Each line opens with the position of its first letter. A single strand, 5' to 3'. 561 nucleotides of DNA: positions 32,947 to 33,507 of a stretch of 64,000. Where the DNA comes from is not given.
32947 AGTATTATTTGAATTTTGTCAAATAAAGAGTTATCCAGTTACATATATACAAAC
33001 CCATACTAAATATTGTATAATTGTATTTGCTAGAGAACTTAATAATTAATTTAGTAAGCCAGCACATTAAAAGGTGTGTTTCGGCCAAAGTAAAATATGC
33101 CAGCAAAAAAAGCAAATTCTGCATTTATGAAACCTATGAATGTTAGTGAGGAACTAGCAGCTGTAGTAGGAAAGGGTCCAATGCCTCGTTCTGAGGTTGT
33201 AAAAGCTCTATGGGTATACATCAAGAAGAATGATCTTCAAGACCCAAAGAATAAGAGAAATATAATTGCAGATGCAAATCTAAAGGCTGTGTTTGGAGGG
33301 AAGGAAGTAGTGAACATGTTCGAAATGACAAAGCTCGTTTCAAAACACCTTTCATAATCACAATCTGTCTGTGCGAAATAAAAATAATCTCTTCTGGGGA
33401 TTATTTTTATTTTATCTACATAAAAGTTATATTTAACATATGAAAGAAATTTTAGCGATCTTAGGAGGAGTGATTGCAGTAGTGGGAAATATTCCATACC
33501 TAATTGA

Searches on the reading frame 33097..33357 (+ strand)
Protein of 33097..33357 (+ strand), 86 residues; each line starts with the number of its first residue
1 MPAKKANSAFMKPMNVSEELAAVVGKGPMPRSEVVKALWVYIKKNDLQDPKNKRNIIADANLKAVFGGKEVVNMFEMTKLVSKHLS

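Call 3: search_protein_families(library=pfam, proteins=[window:33097-33357:+], max_evalue=0.01)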
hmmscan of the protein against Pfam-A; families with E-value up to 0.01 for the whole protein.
window:33097-33357:+ (86 aa): 1 family
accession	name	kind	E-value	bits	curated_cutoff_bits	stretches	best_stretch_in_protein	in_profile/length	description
PF02201.23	SWIB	-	2.8e-32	110.7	25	1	12-85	1-74/74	SWIB/MDM2 domain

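Call 94: search_protein_families(library=ncbifam, proteins=[window:33097-33354:+], max_evalue=0.001)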
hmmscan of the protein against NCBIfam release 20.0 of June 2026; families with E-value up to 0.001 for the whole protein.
window:33097-33354:+ (86 aa): 2 families
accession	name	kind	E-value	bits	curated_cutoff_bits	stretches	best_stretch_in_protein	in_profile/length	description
NF011313.0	PRK14724.1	equivalog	3.1e-23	81.5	1088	1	6-86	909-988/988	DNA topoisomerase III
NF004966.0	PRK06319.1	equivalog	4.9e-19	67.9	868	1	9-85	783-858/862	DNA topoisomerase I/SWI domain fusion protein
